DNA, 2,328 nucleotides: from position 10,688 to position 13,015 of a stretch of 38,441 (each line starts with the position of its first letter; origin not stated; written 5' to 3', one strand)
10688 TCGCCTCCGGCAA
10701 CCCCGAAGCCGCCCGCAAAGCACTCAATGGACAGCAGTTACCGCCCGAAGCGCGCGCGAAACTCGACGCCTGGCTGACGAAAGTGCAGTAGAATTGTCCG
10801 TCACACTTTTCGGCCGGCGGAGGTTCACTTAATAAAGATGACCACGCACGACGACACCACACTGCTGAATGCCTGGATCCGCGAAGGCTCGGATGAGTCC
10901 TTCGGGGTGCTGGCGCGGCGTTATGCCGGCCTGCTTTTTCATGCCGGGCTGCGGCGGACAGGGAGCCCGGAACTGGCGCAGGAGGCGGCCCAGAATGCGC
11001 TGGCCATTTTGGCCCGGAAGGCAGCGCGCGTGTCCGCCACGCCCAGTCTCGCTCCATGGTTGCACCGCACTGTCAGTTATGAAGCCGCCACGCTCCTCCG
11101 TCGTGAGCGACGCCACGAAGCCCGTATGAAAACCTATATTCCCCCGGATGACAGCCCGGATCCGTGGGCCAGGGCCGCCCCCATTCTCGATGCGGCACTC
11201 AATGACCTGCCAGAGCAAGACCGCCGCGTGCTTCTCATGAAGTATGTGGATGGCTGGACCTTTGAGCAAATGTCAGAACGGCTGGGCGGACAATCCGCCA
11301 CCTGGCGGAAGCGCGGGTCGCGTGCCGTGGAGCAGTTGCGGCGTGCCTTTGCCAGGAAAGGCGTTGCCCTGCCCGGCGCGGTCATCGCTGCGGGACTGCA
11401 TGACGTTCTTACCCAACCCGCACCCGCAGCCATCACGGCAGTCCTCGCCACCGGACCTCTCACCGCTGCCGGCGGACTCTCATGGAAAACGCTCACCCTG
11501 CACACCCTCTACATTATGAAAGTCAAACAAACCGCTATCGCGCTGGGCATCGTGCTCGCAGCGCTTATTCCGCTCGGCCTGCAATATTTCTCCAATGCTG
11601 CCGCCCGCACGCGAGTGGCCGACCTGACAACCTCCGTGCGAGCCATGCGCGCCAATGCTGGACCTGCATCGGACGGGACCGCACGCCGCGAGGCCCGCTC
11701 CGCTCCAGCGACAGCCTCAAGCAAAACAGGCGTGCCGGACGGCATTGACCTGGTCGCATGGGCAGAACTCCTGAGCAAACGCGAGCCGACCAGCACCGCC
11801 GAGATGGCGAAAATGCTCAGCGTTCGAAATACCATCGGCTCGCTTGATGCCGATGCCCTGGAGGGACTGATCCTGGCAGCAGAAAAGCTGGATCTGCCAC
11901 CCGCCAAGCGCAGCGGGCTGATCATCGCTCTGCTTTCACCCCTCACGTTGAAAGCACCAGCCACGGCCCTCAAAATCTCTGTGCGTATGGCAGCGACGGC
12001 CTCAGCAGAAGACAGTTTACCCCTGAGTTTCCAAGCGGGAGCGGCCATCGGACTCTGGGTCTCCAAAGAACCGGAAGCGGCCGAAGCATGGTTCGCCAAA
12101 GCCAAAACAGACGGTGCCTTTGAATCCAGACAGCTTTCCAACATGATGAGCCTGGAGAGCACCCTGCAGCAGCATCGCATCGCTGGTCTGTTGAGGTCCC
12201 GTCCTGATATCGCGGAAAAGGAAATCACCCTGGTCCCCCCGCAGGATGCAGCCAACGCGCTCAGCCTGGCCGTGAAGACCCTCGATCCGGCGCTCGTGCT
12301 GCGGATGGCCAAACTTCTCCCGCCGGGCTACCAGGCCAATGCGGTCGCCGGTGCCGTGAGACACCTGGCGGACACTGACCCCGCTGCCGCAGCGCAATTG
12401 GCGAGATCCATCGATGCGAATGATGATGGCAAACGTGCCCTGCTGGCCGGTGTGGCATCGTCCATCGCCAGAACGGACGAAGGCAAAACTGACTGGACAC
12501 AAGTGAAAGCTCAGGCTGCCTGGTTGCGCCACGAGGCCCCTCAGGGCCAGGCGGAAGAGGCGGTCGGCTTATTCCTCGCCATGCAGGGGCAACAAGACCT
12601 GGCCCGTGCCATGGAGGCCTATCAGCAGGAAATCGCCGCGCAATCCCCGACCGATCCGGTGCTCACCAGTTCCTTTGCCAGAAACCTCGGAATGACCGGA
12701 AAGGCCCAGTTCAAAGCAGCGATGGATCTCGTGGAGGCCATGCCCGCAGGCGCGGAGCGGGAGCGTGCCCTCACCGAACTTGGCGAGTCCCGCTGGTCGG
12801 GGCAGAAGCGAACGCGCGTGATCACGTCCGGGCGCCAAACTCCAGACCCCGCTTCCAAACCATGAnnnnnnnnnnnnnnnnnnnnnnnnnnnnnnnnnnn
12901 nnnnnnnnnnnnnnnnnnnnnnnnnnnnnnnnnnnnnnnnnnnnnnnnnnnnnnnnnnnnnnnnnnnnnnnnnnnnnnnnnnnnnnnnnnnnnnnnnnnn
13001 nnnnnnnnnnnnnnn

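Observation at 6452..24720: Tandem array of five membrane-tethered ECF sigma fusions, four paired with signal-anchored proteins of the same repeat type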

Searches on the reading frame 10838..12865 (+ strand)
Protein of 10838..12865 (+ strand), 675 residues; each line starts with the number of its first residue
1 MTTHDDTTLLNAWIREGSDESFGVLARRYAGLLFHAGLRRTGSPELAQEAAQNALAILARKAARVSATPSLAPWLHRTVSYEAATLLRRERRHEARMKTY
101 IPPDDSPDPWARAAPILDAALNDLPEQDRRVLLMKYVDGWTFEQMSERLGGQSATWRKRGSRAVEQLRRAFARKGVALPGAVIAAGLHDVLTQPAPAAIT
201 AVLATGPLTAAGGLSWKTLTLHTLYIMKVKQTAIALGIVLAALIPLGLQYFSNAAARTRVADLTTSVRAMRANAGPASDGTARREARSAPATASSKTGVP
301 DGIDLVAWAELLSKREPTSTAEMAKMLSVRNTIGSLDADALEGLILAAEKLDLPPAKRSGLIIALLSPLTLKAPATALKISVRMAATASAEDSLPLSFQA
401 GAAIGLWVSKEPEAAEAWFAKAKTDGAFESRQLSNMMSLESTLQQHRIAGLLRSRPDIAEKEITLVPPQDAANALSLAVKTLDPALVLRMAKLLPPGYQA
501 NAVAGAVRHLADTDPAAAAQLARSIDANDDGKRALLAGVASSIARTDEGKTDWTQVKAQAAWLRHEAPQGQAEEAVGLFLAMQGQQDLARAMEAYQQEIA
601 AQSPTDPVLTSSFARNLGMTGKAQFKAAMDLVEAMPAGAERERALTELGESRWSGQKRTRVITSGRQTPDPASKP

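Call 4: search_protein_families(library=pfam, proteins=[window:10838-12865:+], max_evalue=0.01)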
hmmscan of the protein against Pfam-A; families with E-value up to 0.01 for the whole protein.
window:10838-12865:+ (675 aa): 3 families
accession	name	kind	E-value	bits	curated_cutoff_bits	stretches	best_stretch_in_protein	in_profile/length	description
PF08281.18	Sigma70_r4_2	-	6.5e-11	42.1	25.7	1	117-167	4-54/54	Sigma-70, region 4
PF04542.20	Sigma70_r2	-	1.6e-06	28.2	24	1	25-92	1-70/71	Sigma-70 region 2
PF04545.22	Sigma70_r4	-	1.4e-05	24.9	24.1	1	120-168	1-49/50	Sigma-70, region 4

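Call 5: search_protein_families(library=ncbifam, proteins=[window:10838-12865:+], max_evalue=0.01)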
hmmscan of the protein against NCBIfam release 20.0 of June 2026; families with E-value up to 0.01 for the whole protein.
window:10838-12865:+ (675 aa): 34 families (the best 25 are shown)
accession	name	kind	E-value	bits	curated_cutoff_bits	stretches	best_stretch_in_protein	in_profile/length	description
TIGR02983.1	SigE-fam_strep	subfamily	3.6e-16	59.5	141.55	1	24-171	10-158/162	SigE family RNA polymerase sigma factor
TIGR02937.1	sigma70-ECF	superfamily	7.5e-13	48.4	42.9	1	24-170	5-164/165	sigma-70 family RNA polymerase sigma factor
NF009166.1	PRK12513.1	equivalog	4.9e-12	46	206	1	3-174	6-189/193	RNA polymerase sigma factor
NF007225.0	PRK09643.1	equivalog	6.6e-12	45.5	190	1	5-171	13-182/204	RNA polymerase sigma factor SigM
NF009172.0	PRK12519.1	subfamily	3.1e-09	36.6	222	1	2-170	12-188/194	RNA polymerase sigma factor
NF007227.0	PRK09645.1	subfamily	2.9e-08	33.8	202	1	20-176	13-175/177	sigma-70 family RNA polymerase sigma factor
NF058625.1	sigma_PG0214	equivalog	4.7e-08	32.9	130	1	28-173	12-163/170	GFO_1088 family ECF-type sigma factor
TIGR02985.1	Sig70_bacteroi1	subfamily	7e-08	32.9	126.4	1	21-170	2-161/162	RNA polymerase sigma-70 factor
NF007216.0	PRK09638.1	equivalog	1.3e-07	31.6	194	1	5-175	4-178/180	RNA polymerase sigma factor SigY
TIGR02989.1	Sig-70_gvs1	subfamily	2.1e-07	31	124.55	1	39-168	20-155/158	RNA polymerase sigma-70 factor, Rhodopirellula/Verrucomicrobium family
NF008888.0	PRK11922.1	equivalog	2.3e-07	30.7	204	1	6-173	16-198/231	RNA polymerase sigma factor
TIGR02984.1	Sig-70_plancto1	subfamily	3.4e-07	30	183.75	1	117-170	134-187/189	RNA polymerase sigma-70 factor, Planctomycetaceae-specific subfamily 1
NF010500.0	PRK13919.1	subfamily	1.2e-05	25.6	226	1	6-170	10-182/186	putative RNA polymerase sigma E protein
NF053879.1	RNAPolSigSigVBac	equivalog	1.3e-05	25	190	1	48-171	36-155/160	RNA polymerase sigma factor SigV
NF007223.0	PRK09641.1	equivalog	6e-05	23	209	0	117-172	130-185/187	RNA polymerase sigma factor SigW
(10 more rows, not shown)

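Call 9: find_homologous_proteins(query=window:10838-12865:+)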
Query window:10838-12865:+ (675 aa): 36 proteins with E <= 0.001 among 8000 candidates.
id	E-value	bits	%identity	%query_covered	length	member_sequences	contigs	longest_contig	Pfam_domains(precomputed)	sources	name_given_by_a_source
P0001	0.0e+0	1408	98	100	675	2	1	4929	PF04545.23,PF04542.21,PF08281.19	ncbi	-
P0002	0.0e+0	1026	73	100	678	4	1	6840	PF08281.19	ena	-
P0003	0.0e+0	1022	73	100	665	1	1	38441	PF04542.21,PF08281.19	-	-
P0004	5.1e-206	704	55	97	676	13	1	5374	PF08281.19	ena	-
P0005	3.3e-158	546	47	92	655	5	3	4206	PF04545.23,PF04542.21,PF08281.19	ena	-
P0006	2.2e-125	438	42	96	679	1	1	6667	PF04545.23,PF04542.21,PF08281.19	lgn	-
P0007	2.4e-114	401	40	95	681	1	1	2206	PF04545.23,PF04542.21,PF08281.19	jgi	jgi:RNA polymerase sigma factor (sigma-70 family)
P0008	1.8e-108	382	38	96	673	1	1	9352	PF04545.23,PF08281.19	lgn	-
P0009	5.1e-107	377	38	99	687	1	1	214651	PF07638.18,PF04545.23,PF04542.21,PF08281.19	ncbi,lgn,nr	ncbi:MAG: hypothetical protein JWM59_4993 [Verrucomicrobiales bacterium]|nr:hypothetical protein [Ve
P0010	8.2e-106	373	39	95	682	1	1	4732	PF04545.23,PF04542.21,PF08281.19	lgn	-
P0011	2.0e-98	349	37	96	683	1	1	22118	PF04545.23,PF04542.21,PF08281.19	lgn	-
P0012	2.2e-93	332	37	96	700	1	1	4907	PF04545.23,PF04542.21,PF08281.19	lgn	-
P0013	4.4e-87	311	36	91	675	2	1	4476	PF05263.18,PF04545.23,PF08281.19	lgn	-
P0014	5.4e-85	305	42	62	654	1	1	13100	PF04545.23,PF04542.21,PF08281.19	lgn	-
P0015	5.5e-85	304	35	86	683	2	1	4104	PF04545.23,PF04542.21,PF08281.19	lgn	-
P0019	1.5e-83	300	36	92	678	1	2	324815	PF04545.23,PF08281.19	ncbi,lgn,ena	-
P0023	2.3e-80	289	42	62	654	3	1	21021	PF04545.23,PF04542.21,PF08281.19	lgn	-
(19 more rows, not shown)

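Call 12: find_encoding_contigs(protein=P0009, flank=10000, max_places=3)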
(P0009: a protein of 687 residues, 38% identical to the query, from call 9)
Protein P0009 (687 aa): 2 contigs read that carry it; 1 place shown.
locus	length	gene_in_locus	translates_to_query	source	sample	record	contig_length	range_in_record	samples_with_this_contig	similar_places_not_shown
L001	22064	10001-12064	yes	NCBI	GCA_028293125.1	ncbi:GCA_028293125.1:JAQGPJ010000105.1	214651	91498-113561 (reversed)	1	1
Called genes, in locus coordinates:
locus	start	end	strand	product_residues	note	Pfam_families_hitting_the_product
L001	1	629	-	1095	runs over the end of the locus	PF26549:Tricorn_N, PF00930:DPPIV_N (faint), PF07676:PD40 (faint), PF26550:Tricorn_2nd, PF14684:Tricorn_C1, PF14685:PDZ_Tricorn, PF03572:Peptidase_S41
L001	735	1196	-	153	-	-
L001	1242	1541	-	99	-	-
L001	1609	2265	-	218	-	PF04542:Sigma70_r2, PF08281:Sigma70_r4_2, PF04545:Sigma70_r4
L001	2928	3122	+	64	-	-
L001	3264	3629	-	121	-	PF04342:DMT_6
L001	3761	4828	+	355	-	PF04389:Peptidase_M28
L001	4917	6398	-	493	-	PF01011:PQQ (faint), PF13360:PQQ_2, PF13570:Beta-prop_ACSF4, PF13360:PQQ_2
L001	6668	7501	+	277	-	PF01557:FAA_hydrolase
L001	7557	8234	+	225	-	PF04337:DUF480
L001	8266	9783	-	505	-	-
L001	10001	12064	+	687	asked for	PF07638:Sigma70_ECF (faint), PF04542:Sigma70_r2 (weak), PF04545:Sigma70_r4, PF08281:Sigma70_r4_2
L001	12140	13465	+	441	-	-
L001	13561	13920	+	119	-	PF01050:MannoseP_isomer (weak), PF02311:AraC_binding (weak), PF07883:Cupin_2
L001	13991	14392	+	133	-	PF09685:MamF_MmsF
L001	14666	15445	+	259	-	-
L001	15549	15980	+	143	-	-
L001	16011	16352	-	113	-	-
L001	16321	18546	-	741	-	PF00884:Sulfatase, PF01663:Phosphodiest (faint), PF16347:SGSH_C (weak)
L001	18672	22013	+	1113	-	PF25596:CPSase_L_D1, PF02786:CPSase_L_D2, PF02787:CPSase_L_D3, PF25596:CPSase_L_D1, PF02222:ATP-grasp, PF02786:CPSase_L_D2, PF07478:Dala_Dala_lig_C, PF02142:MGS, +4 more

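Call 13: find_encoding_contigs(protein=P0019, flank=10000, max_places=3)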
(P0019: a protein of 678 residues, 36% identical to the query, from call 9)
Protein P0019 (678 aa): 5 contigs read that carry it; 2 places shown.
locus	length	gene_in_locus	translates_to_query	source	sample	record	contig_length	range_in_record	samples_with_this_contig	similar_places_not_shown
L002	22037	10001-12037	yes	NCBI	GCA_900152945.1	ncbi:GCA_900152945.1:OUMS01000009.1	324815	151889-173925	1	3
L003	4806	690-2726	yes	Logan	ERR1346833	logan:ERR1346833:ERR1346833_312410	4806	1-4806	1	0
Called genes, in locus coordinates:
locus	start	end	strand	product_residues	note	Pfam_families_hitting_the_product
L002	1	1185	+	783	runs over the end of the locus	PF00144:Beta-lactamase, PF07075:NamZ_N, PF20732:NamZ_C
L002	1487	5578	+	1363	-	PF12951:PATR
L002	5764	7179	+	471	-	-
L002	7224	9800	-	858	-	PF02861:Clp_N, PF23569:NBD_SMAX1, PF00004:AAA, PF17871:AAA_lid_9, PF00004:AAA, PF07724:AAA_2, PF07728:AAA_5, PF10431:ClpB_D2-small, +7 more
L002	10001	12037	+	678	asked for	PF04545:Sigma70_r4 (weak), PF08281:Sigma70_r4_2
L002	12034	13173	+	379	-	-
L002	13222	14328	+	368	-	PF01676:Metalloenzyme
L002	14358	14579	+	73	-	-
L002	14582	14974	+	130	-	PF02661:Fic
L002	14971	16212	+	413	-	PF02885:Glycos_trans_3N, PF00591:Glycos_transf_3, PF07831:PYNP_C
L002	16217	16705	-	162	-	-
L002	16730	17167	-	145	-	-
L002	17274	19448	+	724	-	PF00884:Sulfatase, PF01663:Phosphodiest (faint), PF16347:SGSH_C, PF00657:Lipase_GDSL, PF13472:Lipase_GDSL_2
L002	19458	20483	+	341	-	PF08240:ADH_N, PF00107:ADH_zinc_N, PF13602:ADH_zinc_N_2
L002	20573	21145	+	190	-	PF05721:PhyH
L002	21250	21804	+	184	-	-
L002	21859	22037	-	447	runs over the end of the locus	-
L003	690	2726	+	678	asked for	PF04545:Sigma70_r4 (weak), PF08281:Sigma70_r4_2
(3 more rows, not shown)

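Call 38: find_encoding_contigs(protein=P0011, flank=10000, max_places=2)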
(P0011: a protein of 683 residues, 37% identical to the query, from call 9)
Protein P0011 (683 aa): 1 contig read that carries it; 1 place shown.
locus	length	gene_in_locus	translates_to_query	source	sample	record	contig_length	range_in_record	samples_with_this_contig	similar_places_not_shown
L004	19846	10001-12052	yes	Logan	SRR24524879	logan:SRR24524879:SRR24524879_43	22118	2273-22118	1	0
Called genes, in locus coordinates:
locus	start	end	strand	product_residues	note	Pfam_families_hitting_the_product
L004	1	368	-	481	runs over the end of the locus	PF07690:MFS_1, PF00083:Sugar_tr, PF13347:MFS_2 (faint)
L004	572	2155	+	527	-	PF00342:PGI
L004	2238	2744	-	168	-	PF01475:FUR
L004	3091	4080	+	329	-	-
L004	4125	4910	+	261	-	-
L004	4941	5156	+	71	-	-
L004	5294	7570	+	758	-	PF01738:DLH (faint)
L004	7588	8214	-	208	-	PF13453:Zn_ribbon_TFIIB (faint)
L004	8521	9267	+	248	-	PF11927:HODM_asu-like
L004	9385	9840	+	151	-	-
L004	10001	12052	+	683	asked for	PF04542:Sigma70_r2, PF04545:Sigma70_r4 (weak), PF08281:Sigma70_r4_2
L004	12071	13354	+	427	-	-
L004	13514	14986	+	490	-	PF01266:DAO (weak), PF04820:Trp_halogenase, PF05834:Lycopene_cycl (faint)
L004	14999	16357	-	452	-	-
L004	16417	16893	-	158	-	PF01029:NusB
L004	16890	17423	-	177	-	PF00885:DMRL_synthase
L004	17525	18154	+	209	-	PF01914:MarC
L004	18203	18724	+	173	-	-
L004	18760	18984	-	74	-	-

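Call 39: find_encoding_contigs(protein=P0023, flank=10000, max_places=2)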
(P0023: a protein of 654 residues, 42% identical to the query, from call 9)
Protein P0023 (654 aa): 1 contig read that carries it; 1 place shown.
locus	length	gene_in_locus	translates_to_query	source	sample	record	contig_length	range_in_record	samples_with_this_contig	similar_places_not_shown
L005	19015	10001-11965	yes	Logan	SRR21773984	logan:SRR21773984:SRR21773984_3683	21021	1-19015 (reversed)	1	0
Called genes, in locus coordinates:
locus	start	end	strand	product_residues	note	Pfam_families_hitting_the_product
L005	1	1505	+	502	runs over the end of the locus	PF13347:MFS_2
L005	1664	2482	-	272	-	-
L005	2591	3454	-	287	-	PF03690:MYG1_exonuc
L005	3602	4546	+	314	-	PF02826:2-Hacid_dh_C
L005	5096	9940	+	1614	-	PF00932:LTD, PF07691:PA14 (weak), PF13287:Fn3_assoc, PF13290:CHB_HEX_C_1, PF08757:CotH, PF00932:LTD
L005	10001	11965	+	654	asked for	PF04542:Sigma70_r2 (weak), PF08281:Sigma70_r4_2, PF04545:Sigma70_r4 (weak)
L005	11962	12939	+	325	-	-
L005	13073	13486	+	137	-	PF09912:DUF2141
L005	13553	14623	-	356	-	PF26363:Phospholipase-like (weak)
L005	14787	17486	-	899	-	PF00675:Peptidase_M16, PF05193:Peptidase_M16_C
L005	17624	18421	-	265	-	PF03629:SASA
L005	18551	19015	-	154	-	?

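Call 40: predict_structure(alignment_id=A1)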
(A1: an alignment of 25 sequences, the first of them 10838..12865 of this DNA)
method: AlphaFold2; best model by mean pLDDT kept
length: 675 residues; sequences in the alignment: 25
mean_pLDDT: 79.7   pTM: 0.51
mean pLDDT of the five models: 79.7, 79.1, 75.9, 75.0, 74.9
residues with pLDDT >= 90: 292; 70-90: 228; 50-70: 67; < 50: 88
segments of 3 or more residues with pLDDT < 50: 102-106, 205-232, 274-300, 657-675
pLDDT, mean of each block of 10 residues (from residue 1): 73 89 92 95 92 94 81 95 94 73 56 86 91 87 86 86 90 84 80 55 45 40 39 53 58 69 69 42 30 33 81 77 81 89 92 87 93 94 82 84 94 94 81 68 92 91 91 86 86 93 91 90 91 94 86 92 91 95 92 94 88 94 92 92 91 61 34 33
secondary structure, 60 per line:
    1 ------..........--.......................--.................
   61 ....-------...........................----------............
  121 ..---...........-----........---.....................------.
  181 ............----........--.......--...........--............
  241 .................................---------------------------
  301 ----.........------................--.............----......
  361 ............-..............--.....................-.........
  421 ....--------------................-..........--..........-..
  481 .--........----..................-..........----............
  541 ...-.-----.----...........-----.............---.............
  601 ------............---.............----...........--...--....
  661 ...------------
elements in order (helices of 4 or more, strands of 3 or more residues): H7-16 H19-41 H44-64 H72-98 H109-122 H126-136 H142-149 H153-173 H180-192 H197-204 H207-213 H216-226 H229-273 H305-313 H320-335 H338-350 H355-372 H374-387 H390-410 H412-424 H439-454 H456-465 H468-477 H484-491 H496-513 H515-524 H529-543 H556-566 H572-584 H588-600 H607-618 H622-634 H639-649 H657-663

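Call 44: fold_search(model_id=the predicted structure, library=pdb)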
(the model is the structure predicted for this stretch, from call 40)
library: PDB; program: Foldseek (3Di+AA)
matches with E <= 10: 962; with E <= 0.001: 2
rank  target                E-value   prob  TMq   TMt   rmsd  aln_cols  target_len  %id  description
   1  9m9e_F                1.0e-04  1.00  0.16  0.48   7.9       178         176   24  Structural Basis of Pausing During Transcription Initiation in Mycobacterium tuberculosis (released 2026-01-14)
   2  6dv9_F                5.3e-04  1.00  0.13  0.37  12.1       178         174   25  Crystal structure of Mycobacterium tuberculosis transcription initiation complex(ECF sigma factor L) containing 5nt RN (released 2019-02-20)
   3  8z6g_B                1.2e-03  1.00  0.12  0.44  20.3       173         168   21  the AlgU-MucAcyto complex structure in Pseudomonas aeruginosa (released 2024-05-08)
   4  4nqw_A                1.3e-03  1.00  0.12  0.51  19.2       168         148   19  Structure of Mycobacterium tuberculosis extracytoplasmic function sigma factor SigK in complex with the cytosolic doma (released 2014-01-22)
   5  9m98_F                1.5e-03  1.00  0.13  0.45  11.8       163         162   24  Structural Basis of Pausing During Transcription Initiation in Mycobacterium tuberculosis (released 2026-01-14)
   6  9m9d_F                2.6e-03  1.00  0.13  0.47  11.6       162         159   23  Structural Basis of Pausing During Transcription Initiation in Mycobacterium tuberculosis (released 2026-01-14)
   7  8z6g_D                2.7e-03  1.00  0.12  0.44  20.1       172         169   21  the AlgU-MucAcyto complex structure in Pseudomonas aeruginosa (released 2024-05-08)
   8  6kon_F                2.8e-03  1.00  0.12  0.36  12.4       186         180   19  Mycobacterium tuberculosis initial transcription complex comprising sigma H and 5'-OH RNA of 5 nt (released 2020-03-11)
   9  6kop_F                4.4e-03  1.00  0.13  0.45  11.4       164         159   21  Mycobacterium tuberculosis initial transcription complex comprising sigma H and 5'-OH RNA of 9 nt (released 2020-03-11)
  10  6jcx_F                4.4e-03  1.00  0.13  0.37  12.1       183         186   20  Mycobacterium tuberculosis transcription initiation complex with ECF sigma factor sigma H and 6nt RNA (released 2019-05-29)
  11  6jcy_F                4.8e-03  1.00  0.12  0.39  11.4       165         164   24  Mycobacterium tuberculosis RNA polymerase transcription initiation open complex with a chimeric ECF sigma factor sigH/ (released 2019-05-29)
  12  5wur_A                5.2e-03  1.00  0.12  0.49  21.2       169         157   18  Crystal structure of SigW in complex with its anti-sigma RsiW, an oxdized form (released 2017-03-29)
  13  6koo_F                5.2e-03  1.00  0.12  0.37  12.2       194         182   18  Mycobacterium tuberculosis initial transcription complex comprising sigma H and 5'-OH RNA of 7 nt (released 2020-03-11)
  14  1or7_A                6.0e-03  1.00  0.13  0.46  21.2       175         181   18  Crystal Structure of Escherichia coli sigmaE with the Cytoplasmic Domain of its Anti-sigma RseA (released 2003-04-15)
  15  5zx2_F                6.0e-03  1.00  0.13  0.40  11.8       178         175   20  Mycobacterium tuberculosis RNA polymerase transcription initiation complex with ECF sigma factor sigma H and 7nt RNA (released 2019-03-20)
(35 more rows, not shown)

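Call 95: find_encoding_contigs(protein=P0001, flank=5000, max_places=2)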
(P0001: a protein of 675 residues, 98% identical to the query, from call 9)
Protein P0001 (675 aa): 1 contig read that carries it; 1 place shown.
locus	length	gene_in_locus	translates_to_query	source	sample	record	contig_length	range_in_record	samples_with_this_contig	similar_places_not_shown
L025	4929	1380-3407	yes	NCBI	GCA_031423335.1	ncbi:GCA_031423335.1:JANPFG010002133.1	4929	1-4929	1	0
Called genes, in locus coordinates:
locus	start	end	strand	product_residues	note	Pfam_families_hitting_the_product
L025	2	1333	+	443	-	?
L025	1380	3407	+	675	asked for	PF04542:Sigma70_r2 (weak), PF04545:Sigma70_r4 (faint), PF08281:Sigma70_r4_2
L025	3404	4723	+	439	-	-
